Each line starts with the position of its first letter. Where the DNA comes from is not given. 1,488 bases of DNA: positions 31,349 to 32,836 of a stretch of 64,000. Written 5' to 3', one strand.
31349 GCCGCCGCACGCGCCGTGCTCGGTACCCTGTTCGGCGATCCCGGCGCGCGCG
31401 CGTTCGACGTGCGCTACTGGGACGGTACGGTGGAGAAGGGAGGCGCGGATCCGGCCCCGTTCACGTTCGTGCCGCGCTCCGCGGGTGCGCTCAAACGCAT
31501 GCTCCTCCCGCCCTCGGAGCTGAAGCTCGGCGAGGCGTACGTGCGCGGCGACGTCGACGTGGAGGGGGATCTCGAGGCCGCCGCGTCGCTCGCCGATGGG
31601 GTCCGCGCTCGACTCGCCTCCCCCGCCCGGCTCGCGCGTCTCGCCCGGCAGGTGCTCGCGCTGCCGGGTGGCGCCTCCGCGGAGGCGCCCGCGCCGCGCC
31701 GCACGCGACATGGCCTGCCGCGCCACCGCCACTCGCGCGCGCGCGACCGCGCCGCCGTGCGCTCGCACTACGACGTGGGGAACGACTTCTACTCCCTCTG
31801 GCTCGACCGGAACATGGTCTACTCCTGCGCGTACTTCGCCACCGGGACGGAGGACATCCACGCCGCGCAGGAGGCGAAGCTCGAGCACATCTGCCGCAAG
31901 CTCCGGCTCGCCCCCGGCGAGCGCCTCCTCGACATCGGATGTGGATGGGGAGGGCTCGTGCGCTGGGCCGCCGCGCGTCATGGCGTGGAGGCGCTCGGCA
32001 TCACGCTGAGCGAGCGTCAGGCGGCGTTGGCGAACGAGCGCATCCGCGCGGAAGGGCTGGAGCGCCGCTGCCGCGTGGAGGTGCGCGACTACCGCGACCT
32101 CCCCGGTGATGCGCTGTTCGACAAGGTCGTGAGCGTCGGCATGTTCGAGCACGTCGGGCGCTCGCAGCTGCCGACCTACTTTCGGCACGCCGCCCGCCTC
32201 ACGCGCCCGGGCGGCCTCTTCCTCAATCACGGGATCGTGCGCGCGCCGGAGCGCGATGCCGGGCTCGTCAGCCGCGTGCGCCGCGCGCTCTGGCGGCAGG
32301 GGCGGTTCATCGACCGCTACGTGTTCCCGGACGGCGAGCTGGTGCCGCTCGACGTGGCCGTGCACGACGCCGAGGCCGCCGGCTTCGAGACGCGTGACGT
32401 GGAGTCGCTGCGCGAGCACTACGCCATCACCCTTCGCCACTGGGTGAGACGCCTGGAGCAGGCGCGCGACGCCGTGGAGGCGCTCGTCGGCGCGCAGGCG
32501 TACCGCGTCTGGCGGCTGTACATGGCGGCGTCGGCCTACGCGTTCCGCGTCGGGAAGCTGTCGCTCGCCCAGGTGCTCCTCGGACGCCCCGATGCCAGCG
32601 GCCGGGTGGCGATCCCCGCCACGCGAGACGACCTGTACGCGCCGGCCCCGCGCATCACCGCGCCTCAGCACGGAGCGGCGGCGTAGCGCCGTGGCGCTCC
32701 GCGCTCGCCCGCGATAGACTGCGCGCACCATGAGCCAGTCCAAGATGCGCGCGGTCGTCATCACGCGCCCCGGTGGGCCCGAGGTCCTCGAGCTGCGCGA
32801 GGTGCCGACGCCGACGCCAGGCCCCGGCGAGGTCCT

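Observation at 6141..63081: Modular heptanucleotide-array palindromic elements occupy about half of the larger intergenic gaps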

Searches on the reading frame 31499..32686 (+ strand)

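Call 66: search_protein_families(library=pfam, proteins=[window:31499-32686:+], max_evalue=0.00001)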
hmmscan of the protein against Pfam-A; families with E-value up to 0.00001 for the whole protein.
window:31499-32686:+ (395 aa): 6 families
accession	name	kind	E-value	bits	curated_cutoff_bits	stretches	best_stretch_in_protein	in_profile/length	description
PF02353.26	CMAS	-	4.6e-93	311.9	27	1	79-359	2-273/273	Mycolic acid cyclopropane synthetase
PF13649.12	Methyltransf_25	-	4.1e-18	66.3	27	1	144-239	2-97/97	Methyltransferase domain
PF08241.18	Methyltransf_11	-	8.9e-15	55.6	21.2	1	144-242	1-94/95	Methyltransferase domain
PF08242.18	Methyltransf_12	-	3.1e-13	50.7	30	1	144-241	1-98/98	Methyltransferase domain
PF13489.12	Methyltransf_23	-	8.7e-10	39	27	1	135-242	16-115/164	Methyltransferase domain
PF13847.12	Methyltransf_31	-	4e-09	36.8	27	1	139-242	3-108/145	Methyltransferase domain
